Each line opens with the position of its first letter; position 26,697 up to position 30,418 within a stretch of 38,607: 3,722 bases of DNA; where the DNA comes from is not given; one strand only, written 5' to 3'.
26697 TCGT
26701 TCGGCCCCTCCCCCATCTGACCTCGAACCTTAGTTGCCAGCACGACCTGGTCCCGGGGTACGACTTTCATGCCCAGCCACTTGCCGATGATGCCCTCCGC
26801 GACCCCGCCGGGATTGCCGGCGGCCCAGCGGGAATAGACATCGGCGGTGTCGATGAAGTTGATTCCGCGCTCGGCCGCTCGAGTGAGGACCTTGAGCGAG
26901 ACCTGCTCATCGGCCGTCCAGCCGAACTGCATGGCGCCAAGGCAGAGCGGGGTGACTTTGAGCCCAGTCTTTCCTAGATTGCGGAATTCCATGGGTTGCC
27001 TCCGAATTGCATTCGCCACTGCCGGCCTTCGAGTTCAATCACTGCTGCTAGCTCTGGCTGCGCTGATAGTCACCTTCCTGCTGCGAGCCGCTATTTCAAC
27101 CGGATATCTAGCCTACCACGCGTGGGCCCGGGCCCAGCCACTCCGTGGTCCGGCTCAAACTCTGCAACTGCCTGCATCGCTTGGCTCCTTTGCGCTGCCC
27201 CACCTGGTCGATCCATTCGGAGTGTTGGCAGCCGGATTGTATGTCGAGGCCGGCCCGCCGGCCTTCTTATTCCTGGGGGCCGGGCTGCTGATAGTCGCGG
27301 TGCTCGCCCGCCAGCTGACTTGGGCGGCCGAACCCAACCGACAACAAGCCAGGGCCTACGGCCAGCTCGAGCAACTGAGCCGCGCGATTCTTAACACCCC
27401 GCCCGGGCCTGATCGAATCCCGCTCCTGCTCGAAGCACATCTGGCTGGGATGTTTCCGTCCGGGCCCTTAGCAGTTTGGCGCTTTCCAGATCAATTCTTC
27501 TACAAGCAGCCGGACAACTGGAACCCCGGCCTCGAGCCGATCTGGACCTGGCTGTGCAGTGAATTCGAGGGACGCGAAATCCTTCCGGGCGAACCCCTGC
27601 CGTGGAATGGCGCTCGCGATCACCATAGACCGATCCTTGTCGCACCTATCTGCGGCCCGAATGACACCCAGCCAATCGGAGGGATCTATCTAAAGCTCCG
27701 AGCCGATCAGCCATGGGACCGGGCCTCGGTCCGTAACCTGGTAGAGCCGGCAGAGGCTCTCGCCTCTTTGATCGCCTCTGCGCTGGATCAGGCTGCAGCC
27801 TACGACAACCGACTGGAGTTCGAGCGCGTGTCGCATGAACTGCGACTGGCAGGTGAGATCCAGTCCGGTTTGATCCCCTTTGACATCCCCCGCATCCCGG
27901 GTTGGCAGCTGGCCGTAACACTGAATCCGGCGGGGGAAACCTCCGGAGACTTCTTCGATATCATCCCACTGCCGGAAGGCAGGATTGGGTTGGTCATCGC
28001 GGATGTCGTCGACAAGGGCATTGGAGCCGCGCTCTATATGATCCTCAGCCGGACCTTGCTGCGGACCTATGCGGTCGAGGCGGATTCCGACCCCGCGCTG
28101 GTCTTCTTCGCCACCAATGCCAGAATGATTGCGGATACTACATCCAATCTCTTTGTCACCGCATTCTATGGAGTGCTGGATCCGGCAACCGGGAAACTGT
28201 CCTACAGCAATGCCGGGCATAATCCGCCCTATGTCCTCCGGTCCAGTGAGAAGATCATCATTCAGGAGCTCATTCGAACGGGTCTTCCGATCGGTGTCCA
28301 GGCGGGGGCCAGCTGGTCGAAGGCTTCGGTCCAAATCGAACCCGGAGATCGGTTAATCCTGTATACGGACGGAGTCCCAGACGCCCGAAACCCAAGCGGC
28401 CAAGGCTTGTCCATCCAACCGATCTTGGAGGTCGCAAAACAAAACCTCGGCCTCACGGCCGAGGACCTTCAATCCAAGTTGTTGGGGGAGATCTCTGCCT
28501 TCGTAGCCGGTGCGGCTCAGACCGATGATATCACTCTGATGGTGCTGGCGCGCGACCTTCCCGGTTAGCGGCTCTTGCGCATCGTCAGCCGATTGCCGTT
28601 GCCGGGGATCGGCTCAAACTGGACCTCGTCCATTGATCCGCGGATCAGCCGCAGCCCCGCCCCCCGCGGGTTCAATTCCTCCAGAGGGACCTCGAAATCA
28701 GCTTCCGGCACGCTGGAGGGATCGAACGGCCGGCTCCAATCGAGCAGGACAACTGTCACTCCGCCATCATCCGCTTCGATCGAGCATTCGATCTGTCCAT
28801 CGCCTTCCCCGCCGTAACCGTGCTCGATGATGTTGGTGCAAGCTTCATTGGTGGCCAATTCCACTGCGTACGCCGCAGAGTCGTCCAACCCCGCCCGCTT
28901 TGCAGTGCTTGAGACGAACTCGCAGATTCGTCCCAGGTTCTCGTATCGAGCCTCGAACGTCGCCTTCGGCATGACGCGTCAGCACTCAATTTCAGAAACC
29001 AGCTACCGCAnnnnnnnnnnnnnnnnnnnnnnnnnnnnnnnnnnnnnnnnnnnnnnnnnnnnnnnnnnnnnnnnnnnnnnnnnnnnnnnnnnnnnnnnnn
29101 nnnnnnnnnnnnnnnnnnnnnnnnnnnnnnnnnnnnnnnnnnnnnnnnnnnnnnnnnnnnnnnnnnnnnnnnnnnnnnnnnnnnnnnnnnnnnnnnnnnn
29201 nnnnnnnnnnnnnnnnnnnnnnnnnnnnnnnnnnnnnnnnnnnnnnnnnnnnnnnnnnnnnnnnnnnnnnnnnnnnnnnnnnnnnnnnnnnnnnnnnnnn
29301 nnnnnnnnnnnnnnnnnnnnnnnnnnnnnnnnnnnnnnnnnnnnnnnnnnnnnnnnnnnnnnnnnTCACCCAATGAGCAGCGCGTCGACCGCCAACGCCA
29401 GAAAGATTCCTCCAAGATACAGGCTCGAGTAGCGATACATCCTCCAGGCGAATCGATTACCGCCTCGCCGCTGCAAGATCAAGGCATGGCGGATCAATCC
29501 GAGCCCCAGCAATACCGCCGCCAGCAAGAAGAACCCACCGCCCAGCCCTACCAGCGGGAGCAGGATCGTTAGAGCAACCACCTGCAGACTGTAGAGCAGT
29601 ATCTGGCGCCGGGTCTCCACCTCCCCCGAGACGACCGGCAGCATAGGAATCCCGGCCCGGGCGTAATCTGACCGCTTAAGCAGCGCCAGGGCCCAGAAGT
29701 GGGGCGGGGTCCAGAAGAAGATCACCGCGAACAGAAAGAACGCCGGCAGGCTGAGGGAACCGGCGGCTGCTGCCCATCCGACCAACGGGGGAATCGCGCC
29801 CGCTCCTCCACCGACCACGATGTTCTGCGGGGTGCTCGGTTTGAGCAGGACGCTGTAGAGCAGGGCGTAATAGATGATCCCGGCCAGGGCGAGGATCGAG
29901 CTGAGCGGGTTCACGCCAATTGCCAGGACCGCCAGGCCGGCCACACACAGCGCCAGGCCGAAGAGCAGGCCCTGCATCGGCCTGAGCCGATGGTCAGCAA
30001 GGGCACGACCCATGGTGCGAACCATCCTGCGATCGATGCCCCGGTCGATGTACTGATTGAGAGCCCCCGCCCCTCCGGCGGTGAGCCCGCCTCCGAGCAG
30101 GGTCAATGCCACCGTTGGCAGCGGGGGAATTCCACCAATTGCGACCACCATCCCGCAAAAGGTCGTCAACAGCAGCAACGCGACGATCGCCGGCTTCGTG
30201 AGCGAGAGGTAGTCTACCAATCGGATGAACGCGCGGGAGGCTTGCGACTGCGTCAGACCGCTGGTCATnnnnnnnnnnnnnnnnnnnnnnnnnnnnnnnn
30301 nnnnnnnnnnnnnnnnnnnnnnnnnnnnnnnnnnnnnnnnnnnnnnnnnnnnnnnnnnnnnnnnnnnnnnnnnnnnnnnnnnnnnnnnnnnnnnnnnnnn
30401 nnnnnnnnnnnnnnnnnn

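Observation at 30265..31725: Heme-copper oxidase subunit I with Gln replacing a CuB histidine and no cross-linked Tyr, D-channel or K-channel residues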

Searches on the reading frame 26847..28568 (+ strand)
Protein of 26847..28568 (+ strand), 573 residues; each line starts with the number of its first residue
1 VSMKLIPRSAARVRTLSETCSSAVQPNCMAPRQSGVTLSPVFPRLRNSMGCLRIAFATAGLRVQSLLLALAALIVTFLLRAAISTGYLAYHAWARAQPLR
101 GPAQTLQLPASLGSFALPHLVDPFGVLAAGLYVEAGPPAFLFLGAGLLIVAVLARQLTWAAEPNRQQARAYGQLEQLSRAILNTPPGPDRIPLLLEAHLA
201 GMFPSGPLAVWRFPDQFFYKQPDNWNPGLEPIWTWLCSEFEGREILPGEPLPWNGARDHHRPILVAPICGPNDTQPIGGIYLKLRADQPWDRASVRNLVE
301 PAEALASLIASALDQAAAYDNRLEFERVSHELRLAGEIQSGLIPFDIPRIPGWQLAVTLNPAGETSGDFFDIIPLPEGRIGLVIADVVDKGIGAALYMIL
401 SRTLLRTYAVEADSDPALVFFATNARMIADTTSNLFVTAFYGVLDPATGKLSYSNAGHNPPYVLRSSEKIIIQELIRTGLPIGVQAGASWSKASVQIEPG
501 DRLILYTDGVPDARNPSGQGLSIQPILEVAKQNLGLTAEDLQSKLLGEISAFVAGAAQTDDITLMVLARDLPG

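Call 12: search_protein_families(library=pfam, proteins=[window:26847-28568:+], max_evalue=0.001)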
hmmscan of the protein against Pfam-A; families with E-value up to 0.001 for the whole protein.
window:26847-28568:+ (573 aa): 1 family
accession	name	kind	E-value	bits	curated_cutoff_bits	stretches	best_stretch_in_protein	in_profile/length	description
PF07228.17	SpoIIE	-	4.7e-48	164.1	25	1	376-569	1-191/192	Stage II sporulation protein E (SpoIIE)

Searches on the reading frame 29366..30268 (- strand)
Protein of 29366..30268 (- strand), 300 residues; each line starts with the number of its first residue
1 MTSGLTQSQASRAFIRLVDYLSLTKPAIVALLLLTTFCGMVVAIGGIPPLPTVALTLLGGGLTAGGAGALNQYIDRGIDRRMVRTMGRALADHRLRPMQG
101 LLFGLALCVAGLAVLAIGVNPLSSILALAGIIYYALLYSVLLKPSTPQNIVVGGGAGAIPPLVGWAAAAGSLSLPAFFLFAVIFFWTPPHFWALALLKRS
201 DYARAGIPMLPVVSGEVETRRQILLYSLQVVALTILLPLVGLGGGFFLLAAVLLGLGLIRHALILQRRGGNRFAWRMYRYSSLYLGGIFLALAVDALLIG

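Call 3: search_protein_families(library=pfam, proteins=[window:29366-30268:-], max_evalue=0.01)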
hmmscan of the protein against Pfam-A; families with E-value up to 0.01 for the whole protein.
window:29366-30268:- (300 aa): 1 family
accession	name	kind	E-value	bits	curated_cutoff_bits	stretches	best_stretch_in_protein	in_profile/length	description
PF01040.23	UbiA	-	2.8e-62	210.7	34.2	1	32-277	1-244/250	UbiA prenyltransferase family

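Call 13: search_protein_families(library=ncbifam, proteins=[window:29366-30268:-], max_evalue=0.001)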
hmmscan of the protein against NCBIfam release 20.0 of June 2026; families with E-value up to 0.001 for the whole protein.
window:29366-30268:- (300 aa): 17 families
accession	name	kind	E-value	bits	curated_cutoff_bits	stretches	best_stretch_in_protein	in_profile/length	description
NF003349.0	PRK04375.1-2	equivalog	1.7e-99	333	246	1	7-298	15-312/318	heme o synthase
TIGR01473.1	cyoE_ctaB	equivalog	7.6e-90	301.5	210.3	1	19-295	2-280/281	heme o synthase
NF003348.0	PRK04375.1-1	equivalog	7.2e-56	189.7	285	1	18-296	4-283/292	heme o synthase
TIGR01474.1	ubiA_proteo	equivalog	9.9e-19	67.9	275.45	1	23-282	10-267/282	4-hydroxybenzoate octaprenyltransferase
NF009524.0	PRK12886.1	equivalog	1.7e-16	60.4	387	1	14-297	5-285/291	prenyltransferase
NF041586.1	MqnP_DT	exception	6.7e-10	39.1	430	1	20-217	3-197/277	menaquinone biosynthesis prenyltransferase MqnP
TIGR01475.1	ubiA_other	subfamily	3.3e-09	36.6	180.8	1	25-291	12-274/282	UbiA-like polyprenyltransferase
NF009514.0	PRK12873.1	equivalog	5.8e-09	35.7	246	1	10-249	6-248/297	4-hydroxybenzoate polyprenyltransferase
NF041585.1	MqnP_Cj_Hp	exception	3.3e-08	33.4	375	1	67-292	56-276/281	menaquinone biosynthesis prenyltransferase MqnP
NF009515.0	PRK12874.1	equivalog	1.8e-07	30.8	392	1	67-292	63-283/291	4-hydroxybenzoate polyprenyltransferase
NF009522.0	PRK12883.1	equivalog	2.9e-06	27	353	1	20-251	6-231/279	geranylgeranylglycerol-phosphate geranylgeranyltransferase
NF009526.0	PRK12888.1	equivalog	3.5e-06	26.6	364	1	65-249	66-247/301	4-hydroxybenzoate octaprenyltransferase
NF009521.0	PRK12882.1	equivalog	4.3e-06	26.2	296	1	19-247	7-231/280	geranylgeranylglycerol-phosphate geranylgeranyltransferase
NF006088.0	PRK08238.1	equivalog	4.6e-06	25.6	351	1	52-200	228-367/482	UbiA family prenyltransferase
NF009523.0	PRK12884.1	equivalog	2.4e-05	23.7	269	1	19-185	6-166/279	prenyltransferase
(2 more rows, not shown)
